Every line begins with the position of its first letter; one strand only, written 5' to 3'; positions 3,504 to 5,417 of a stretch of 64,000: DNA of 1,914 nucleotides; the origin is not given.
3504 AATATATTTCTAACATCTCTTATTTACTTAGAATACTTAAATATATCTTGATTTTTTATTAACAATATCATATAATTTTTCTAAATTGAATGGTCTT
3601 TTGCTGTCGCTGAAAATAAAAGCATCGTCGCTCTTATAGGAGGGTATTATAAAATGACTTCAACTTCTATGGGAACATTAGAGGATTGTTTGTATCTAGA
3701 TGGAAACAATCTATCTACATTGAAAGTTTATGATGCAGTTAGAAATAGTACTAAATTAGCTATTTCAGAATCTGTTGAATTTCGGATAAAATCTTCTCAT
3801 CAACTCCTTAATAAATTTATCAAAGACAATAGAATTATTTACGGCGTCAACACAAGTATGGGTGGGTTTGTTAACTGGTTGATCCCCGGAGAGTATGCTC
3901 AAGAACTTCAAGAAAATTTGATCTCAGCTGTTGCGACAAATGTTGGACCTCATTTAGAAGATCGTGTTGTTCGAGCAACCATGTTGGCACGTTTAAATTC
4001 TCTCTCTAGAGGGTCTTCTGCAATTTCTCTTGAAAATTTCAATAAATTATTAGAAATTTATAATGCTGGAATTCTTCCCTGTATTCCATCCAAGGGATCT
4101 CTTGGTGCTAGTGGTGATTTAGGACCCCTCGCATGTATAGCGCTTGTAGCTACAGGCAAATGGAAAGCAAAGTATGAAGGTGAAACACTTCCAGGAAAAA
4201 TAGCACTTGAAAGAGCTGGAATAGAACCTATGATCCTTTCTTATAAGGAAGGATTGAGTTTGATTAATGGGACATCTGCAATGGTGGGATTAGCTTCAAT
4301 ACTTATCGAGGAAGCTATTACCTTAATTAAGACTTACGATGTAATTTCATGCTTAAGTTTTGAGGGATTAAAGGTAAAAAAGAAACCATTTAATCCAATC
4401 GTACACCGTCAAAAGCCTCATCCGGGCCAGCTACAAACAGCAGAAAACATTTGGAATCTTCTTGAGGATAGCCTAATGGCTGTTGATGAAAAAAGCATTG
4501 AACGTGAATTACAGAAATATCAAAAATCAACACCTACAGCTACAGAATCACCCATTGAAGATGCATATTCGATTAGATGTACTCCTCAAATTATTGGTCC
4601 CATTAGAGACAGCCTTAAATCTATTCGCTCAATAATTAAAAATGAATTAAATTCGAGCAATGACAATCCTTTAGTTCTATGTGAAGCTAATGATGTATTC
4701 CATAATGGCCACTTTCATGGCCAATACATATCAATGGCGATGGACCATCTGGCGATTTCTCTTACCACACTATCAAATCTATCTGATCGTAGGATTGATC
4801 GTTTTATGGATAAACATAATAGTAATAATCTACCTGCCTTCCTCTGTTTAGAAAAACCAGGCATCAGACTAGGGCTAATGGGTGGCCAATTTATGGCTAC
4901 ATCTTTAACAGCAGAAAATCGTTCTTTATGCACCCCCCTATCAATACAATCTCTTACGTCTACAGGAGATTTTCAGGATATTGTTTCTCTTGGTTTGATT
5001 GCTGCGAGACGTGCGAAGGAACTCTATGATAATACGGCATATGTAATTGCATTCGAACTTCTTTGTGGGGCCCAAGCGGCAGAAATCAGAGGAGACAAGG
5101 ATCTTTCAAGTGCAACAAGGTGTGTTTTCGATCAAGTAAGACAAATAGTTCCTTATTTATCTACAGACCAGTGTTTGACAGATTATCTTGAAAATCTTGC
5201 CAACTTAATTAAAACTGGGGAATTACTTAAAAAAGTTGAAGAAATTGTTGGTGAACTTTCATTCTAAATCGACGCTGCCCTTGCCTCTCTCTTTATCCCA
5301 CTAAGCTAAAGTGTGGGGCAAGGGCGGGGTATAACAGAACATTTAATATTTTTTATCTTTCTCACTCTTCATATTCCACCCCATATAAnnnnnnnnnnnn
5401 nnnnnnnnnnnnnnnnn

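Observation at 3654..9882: Compact secondary-metabolite-like cluster: MIO lyase/aminomutase, stand-alone adenylation enzyme, methyltransferase and MFS exporter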

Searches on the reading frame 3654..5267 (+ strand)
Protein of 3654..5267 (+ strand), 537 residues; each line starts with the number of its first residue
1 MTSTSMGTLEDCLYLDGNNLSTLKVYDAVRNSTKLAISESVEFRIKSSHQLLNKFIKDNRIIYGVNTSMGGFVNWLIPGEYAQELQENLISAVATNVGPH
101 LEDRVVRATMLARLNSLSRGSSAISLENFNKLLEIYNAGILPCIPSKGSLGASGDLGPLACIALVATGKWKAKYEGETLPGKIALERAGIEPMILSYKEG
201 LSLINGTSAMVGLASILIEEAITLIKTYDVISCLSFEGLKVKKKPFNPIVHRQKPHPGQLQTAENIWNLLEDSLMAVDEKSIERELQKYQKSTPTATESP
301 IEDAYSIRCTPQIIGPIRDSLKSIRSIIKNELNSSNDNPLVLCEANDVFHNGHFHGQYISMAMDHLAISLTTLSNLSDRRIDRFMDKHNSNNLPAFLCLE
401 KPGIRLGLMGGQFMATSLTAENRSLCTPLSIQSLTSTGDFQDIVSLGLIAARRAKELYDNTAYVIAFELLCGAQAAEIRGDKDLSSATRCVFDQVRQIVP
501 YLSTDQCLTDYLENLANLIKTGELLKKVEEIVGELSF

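Call 3: search_protein_families(library=pfam, proteins=[window:3654-5267:+])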
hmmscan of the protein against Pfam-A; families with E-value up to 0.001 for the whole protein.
window:3654-5267:+ (537 aa): 1 family
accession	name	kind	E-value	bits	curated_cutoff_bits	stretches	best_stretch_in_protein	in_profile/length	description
PF00221.24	Lyase_aromatic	-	1.3e-154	515.8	27.3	1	23-497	4-466/466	Aromatic amino acid lyase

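Call 4: search_protein_families(library=ncbifam, proteins=[window:3654-5267:+])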
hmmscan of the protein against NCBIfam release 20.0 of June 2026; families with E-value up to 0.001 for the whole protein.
window:3654-5267:+ (537 aa): 8 families
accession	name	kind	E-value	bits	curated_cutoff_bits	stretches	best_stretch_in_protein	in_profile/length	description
TIGR04475.1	Phe_D_beta_mut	equivalog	6.5e-250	830.1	800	1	17-519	7-509/510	phenylalanine aminomutase (D-beta-phenylalanine forming)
NF006871.0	PRK09367.1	subfamily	7.3e-142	473.6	524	1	12-529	3-502/505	histidine ammonia-lyase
TIGR01225.1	hutH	equivalog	4.3e-139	464.2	539.15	1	14-530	2-500/506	histidine ammonia-lyase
TIGR03832.1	Tyr_2_3_mutase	equivalog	4e-136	454.5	501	1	15-518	1-506/507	tyrosine 2,3-aminomutase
NF053541.1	FlxA_rubin_TAL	equivalog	5.5e-117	391.3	700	1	24-520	5-497/498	flexirubin biosynthesis tyrosine ammonia-lyase FlxA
NF041222.1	BagA_FevW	exception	1.5e-89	301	1000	1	16-525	4-520/529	bagremycin/ferroverdin biosynthesis tyrosine ammonia-lyase BagA/FevW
TIGR01226.1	phe_am_lyase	equivalog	7.3e-78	262.5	519.15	1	12-504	32-528/680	phenylalanine ammonia-lyase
TIGR04473.1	taxol_Phe_23mut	exception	8.1e-54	183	1250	1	30-480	46-498/687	phenylalanine aminomutase (L-beta-phenylalanine forming)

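Call 7: search_solved_structures(query=window:3654-5267:+, max_evalue=1e-20, show_alignments=1)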
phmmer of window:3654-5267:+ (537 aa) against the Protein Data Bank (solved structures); distinct sequences matched with E-value up to 1e-20: 39.
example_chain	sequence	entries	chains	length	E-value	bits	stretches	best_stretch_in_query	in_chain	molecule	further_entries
3unv_A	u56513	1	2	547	3.7e-195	652.6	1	16-521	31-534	AdmH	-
3kdy_A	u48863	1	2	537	5.2e-100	338.7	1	16-528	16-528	Histidine ammonia-lyase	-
2rjr_A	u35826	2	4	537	9.9e-100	337.8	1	16-528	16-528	Tyrosine aminomutase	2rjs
2ohy_A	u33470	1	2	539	9.9e-100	337.8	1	16-528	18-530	Tyrosine aminomutase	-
2qve_A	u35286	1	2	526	1.2e-99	337.5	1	33-528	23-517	Tyrosine Aminomutase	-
3kdz_A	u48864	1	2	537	3.5e-99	335.9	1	16-528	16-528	Histidine ammonia-lyase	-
7tqr_A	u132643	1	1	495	9e-87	295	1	13-519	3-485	Probable histidine ammonia-lyase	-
1gkm_B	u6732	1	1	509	9.1e-78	265.3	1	34-524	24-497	Histidine ammonia-lyase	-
6v6h_A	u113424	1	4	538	1.9e-77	264.3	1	15-534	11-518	Histidine ammonia-lyase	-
1gkj_A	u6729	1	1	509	3.3e-77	263.5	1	34-524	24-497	HISTIDINE AMMONIA-LYASE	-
1gk3_A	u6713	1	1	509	1.2e-76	261.6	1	34-524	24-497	HISTIDINE AMMONIA-LYASE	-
1eb4_A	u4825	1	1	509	1.2e-76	261.6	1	34-524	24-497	HISTIDINE AMMONIA-LYASE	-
1gk2_A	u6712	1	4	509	1.6e-76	261.2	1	34-524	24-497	HISTIDINE AMMONIA-LYASE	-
2o78_A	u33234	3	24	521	7.5e-75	255.7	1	32-516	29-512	Putative histidine ammonia-lyase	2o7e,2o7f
2o6y_A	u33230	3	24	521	7.5e-75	255.7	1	32-516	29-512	Putative histidine ammonia-lyase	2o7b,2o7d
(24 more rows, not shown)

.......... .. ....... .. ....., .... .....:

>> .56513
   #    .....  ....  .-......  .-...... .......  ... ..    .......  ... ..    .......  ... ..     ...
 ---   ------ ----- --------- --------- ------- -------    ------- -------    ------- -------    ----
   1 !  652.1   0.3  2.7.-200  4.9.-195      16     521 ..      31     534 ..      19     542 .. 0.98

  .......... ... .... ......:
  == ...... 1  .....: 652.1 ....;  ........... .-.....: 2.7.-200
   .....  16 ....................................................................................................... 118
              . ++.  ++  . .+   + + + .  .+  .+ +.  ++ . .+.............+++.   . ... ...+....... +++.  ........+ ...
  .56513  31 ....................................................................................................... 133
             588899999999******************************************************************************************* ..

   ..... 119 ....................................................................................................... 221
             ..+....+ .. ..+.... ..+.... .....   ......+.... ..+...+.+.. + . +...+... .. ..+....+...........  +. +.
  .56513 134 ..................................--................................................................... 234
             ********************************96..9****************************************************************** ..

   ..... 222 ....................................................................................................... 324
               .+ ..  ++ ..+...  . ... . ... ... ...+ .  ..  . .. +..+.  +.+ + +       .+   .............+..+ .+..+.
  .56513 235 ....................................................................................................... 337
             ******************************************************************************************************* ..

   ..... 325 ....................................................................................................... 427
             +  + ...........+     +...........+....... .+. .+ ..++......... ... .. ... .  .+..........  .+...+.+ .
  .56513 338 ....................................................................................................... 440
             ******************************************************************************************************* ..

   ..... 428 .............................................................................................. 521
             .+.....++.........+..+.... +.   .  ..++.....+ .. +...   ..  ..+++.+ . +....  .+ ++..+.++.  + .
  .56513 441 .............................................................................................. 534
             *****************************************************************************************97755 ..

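Call 10: find_encoding_contigs(protein=window:3654-5267:+, flank=10000, max_places=6)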
Protein window:3654-5267:+ (537 aa): 1 contig read that carries it; 1 place shown.
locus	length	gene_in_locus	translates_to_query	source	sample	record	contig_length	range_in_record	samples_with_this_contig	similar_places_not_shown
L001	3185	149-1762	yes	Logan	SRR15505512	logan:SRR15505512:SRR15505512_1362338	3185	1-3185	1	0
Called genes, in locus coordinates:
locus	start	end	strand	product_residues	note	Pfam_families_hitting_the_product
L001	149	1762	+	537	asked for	PF00221:Lyase_aromatic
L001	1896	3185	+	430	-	?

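Call 11: find_homologous_proteins(query=window:3654-5267:+, max_evalue=1e-50)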
Query window:3654-5267:+ (537 aa): 5932 proteins with E <= 1e-50 among 8000 candidates; the best 120 are listed.
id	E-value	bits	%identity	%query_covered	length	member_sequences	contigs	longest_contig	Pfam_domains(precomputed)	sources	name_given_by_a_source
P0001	0.0e+0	1193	100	100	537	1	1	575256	PF00221.25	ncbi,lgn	-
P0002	3.9e-279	944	78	100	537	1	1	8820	PF00221.25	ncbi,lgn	-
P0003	8.8e-277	937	77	100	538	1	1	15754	PF00221.25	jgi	jgi:histidine ammonia-lyase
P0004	3.8e-273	925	78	98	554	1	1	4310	PF00221.25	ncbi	-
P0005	1.7e-271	919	76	98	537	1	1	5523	PF00221.25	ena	-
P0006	5.7e-270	914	76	97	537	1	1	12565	PF00221.25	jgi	jgi:histidine ammonia-lyase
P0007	2.3e-269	912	77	98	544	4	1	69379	PF00221.25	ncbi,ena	-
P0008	2.2e-268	909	76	98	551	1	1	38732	PF00221.25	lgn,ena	-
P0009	2.9e-268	909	76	97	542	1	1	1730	PF00221.25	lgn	-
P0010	1.6e-267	906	76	98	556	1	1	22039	PF00221.25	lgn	-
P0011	1.9e-266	903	74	99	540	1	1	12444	PF00221.25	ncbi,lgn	-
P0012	2.0e-266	903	75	98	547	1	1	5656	PF00221.25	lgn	-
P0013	3.0e-266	902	76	96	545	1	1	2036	PF00221.25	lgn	-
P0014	6.0e-266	901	76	97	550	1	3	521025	PF00221.25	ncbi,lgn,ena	ncbi:MAG: phenylalanine aminomutase (D-beta-phenylalanine forming) [Rhabdochlamydiaceae bacterium]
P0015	5.7e-265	898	74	100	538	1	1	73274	PF00221.25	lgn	-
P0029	9.2e-259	877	73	97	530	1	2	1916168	PF00221.25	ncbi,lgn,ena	-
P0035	5.9e-256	868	73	97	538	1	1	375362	PF00221.25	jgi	-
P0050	5.2e-252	855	71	98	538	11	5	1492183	PF00221.25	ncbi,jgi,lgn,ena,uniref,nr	ncbi:phenylalanine aminomutase (D-beta-phenylalanine forming) [Candidatus Rhabdochlamydia porcellion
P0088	6.7e-242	822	70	97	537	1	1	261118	PF00221.25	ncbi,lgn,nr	ncbi:MAG: aromatic amino acid lyase [Verrucomicrobia bacterium]|nr:aromatic amino acid lyase [Verruc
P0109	4.1e-237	806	68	98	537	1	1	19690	PF00221.25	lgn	-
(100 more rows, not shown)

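Call 12: find_related_loci(query=window:3654-5267:+, collection=genome_contigs, flank=10000)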
Query window:3654-5267:+ (537 aa) in genome_contigs; peptide patterns used: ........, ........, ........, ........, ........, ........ (x = any residue, [..] = any of these).
172 stretches matched a pattern; 12 encode a relative of the query (tblastn E <= 1e-3); 12 distinct loci.
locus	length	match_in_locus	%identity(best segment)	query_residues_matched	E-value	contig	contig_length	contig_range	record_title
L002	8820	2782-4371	79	8-537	0e+0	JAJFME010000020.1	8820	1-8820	MAG: Chlamydiae bacterium isolate OFTM171 OFTM171_19, whole genome shotgun sequence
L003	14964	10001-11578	78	13-537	0e+0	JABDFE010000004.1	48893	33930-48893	MAG: Chlamydiae bacterium isolate BWOrgControl_Nextera33_MAG4 3300020961.a:Ga0206825_1010, whole genome shotgun sequence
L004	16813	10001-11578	73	13-537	0e+0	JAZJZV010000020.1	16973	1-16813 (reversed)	MAG: Chlamydiota bacterium isolate ADI_H2L1_1_122_18_3-bin038_1 ADIH2L11_B038_1_000000000020, whole genome shotgun seque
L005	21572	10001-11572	73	13-535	0e+0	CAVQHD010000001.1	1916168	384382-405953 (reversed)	MAG: uncultured Rhabdochlamydiaceae bacterium isolate MFD05580.bin.1.47 genome assembly, contig: contig_33168, whole gen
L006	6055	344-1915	74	13-535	0e+0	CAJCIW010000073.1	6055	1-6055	Verrucomicrobia bacterium isolate BOG_genome_mining.30 genome assembly, contig: k141_10573624, whole genome shotgun sequ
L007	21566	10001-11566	71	15-535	0e+0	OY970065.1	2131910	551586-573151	MAG: Parachlamydiales bacterium isolate MFD09286.bin.c.6 genome assembly, chromosome: 1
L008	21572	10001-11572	69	13-535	0e+0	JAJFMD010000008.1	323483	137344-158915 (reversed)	MAG: Chlamydiae bacterium isolate OFTM358 OFTM358_7, whole genome shotgun sequence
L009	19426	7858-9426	67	13-534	0e+0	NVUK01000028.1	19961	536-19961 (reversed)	MAG: Candidatus Aerophobetes bacterium isolate NORP91 Contig_source1382A_24254, whole genome shotgun sequence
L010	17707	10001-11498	74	35-534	0e+0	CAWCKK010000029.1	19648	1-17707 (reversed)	MAG: uncultured Acidobacteriota bacterium isolate MFD01223.bin.2.71 genome assembly, contig: contig_26278, whole genome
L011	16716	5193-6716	62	27-533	0e+0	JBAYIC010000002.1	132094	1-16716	MAG: Patescibacteria group bacterium isolate SO_2016_GW1_19 scaffold00296_OW334_2016, whole genome shotgun sequence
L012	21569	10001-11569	71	13-534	0e+0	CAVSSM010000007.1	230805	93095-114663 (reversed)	MAG: uncultured Chlamydiae bacterium isolate MFD05580.bin.2.22 genome assembly, contig: contig_39119, whole genome shotg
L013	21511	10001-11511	65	13-515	8e-148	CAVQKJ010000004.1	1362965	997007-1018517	MAG: uncultured Chlamydiae bacterium isolate MFD00008.bin.3.143 genome assembly, contig: contig_22723, whole genome shot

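Call 16: search_dna_similar(query=window:3654-5267:+, collection=plasmids, mode=protein, max_evalue=1e-50, max_rows=15)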
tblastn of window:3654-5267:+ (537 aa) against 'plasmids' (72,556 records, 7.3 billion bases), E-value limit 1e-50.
Records with a match: 850; places in all: 876; records where one place covers at least 80% of the query: 844.
Best place of each record, by identity: 60-80% 10; <60% 840.
By first word of the organism name: Klebsiella 195; Rhizobium 158; Ralstonia 103; Sinorhizobium 87; Streptomyces 26; Agrobacterium 18; Leisingera 18; Priestia 17; Enterobacter 14; Escherichia 13; and 87 more.
By predicted mobility (MOB-suite, as given by PLSDB): non-mobilizable 460; mobilizable 258; conjugative 132.
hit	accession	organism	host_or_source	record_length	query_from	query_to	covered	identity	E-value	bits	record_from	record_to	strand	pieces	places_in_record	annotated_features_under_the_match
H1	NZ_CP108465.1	Streptomyces sp. NBC_01260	-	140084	17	517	93%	59.3%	0e+0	627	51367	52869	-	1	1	phenylalanine aminomutase (D-beta-phenylalanine forming)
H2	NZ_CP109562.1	Streptomyces sp. NBC_01383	-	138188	17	517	93%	59.3%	0e+0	627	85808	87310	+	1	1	phenylalanine aminomutase (D-beta-phenylalanine forming)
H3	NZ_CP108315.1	Streptomyces sp. NBC_00008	-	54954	17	517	93%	59.1%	0e+0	623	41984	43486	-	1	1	phenylalanine aminomutase (D-beta-phenylalanine forming)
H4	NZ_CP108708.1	Streptomyces sp. NBC_01003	-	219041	35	516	90%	61.2%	0e+0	629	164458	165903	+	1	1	phenylalanine aminomutase (D-beta-phenylalanine forming)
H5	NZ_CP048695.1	Vibrio coralliilyticus OCN008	coral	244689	15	521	94%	57.8%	0e+0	633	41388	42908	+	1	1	phenylalanine aminomutase (D-beta-phenylalanine forming)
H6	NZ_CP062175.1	Mycetohabitans rhizoxinica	Rhizopus microsporus,bacterial culture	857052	45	520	89%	61.1%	0e+0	616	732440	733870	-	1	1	phenylalanine aminomutase (D-beta-phenylalanine forming)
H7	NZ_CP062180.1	Mycetohabitans endofungorum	Rhizopus microsporus,bacterial ...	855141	45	522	89%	60.8%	0e+0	620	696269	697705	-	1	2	phenylalanine aminomutase (D-beta-phenylalanine forming)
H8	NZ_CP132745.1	Mycetohabitans endofungorum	-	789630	45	522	89%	60.8%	0e+0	616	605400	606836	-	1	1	phenylalanine aminomutase (D-beta-phenylalanine forming)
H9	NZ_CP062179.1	Mycetohabitans endofungorum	Rhizopus microsporus,bacterial ...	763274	45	522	89%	60.5%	0e+0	615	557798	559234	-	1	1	phenylalanine aminomutase (D-beta-phenylalanine forming)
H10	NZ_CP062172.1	Mycetohabitans rhizoxinica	Rhizopus microsporus,bacterial ...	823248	45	520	89%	60.8%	0e+0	614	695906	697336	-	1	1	phenylalanine aminomutase (D-beta-phenylalanine forming)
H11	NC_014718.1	Mycetohabitans rhizoxinica HKI 454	-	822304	45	520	89%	60.8%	0e+0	613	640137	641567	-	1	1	phenylalanine aminomutase (D-beta-phenylalanine forming)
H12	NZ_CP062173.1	Mycetohabitans rhizoxinica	Rhizopus microsporus,bacterial ...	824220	45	520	89%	60.8%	0e+0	613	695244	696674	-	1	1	phenylalanine aminomutase (D-beta-phenylalanine forming)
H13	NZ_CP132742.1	Mycetohabitans endofungorum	Rhizopus microsporus,culture isolated ...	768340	45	522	89%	60.3%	0e+0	612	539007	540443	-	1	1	phenylalanine aminomutase (D-beta-phenylalanine forming)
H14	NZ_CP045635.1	Roseibium aggregatum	-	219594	13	535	97%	54.9%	0e+0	598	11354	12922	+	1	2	aromatic amino acid lyase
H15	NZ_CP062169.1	Mycetohabitans endofungorum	Rhizopus microsporus,bacterial ...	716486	60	522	86%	61.6%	0e+0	609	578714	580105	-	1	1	phenylalanine aminomutase (D-beta-phenylalanine forming)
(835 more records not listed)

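Call 18: get_annotated_region(hit=H5, flank=14000)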
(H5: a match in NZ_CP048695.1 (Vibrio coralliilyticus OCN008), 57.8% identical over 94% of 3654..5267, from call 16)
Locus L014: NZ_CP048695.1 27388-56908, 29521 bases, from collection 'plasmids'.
description: Vibrio coralliilyticus OCN008 plasmid unnamed1, complete sequence
organism: Vibrio coralliilyticus OCN008 (NCBI taxid 1384040)
taxonomy: Bacteria; Pseudomonadota; Gammaproteobacteria; Vibrionales; Vibrionaceae; Vibrio; Vibrio coralliilyticus; Vibrio coralliilyticus OCN008
host: -; source: coral; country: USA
typing (MOB-suite, as given by PLSDB): non-mobilizable; replicon rep_cluster_564
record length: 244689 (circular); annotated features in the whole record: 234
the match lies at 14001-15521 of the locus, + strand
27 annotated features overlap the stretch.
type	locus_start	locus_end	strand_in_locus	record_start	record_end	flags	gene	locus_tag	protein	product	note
CDS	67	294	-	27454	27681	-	-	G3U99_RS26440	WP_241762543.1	hypothetical protein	-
CDS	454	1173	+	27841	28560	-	-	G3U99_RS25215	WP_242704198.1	hypothetical protein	-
CDS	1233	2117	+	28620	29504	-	-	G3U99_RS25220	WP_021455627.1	endonuclease/exonuclease/phosphatase family protein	-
CDS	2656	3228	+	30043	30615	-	-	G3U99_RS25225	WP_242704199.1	DUF6058 family natural product biosynthesis protein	-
CDS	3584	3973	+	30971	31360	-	-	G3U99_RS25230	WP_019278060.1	MAPEG family protein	-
CDS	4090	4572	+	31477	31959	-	-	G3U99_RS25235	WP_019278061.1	tetratricopeptide repeat protein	-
CDS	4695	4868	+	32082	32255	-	-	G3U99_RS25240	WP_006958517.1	DUF6435 family protein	-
CDS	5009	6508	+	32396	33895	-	-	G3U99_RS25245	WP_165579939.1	phosphatase PAP2 family protein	-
CDS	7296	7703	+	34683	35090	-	-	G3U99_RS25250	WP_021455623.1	hypothetical protein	-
CDS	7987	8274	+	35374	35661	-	-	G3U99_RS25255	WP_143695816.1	phosphopantetheine-binding protein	-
CDS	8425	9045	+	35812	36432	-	-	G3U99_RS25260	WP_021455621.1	hypothetical protein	-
CDS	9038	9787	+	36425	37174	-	-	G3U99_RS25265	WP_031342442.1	SDR family oxidoreductase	-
CDS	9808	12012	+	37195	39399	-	-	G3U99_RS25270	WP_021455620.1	beta-ketoacyl synthase N-terminal-like domain-containing protein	-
CDS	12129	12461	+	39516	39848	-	-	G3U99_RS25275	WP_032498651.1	hypothetical protein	-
CDS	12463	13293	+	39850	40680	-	-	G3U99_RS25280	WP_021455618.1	hypothetical protein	-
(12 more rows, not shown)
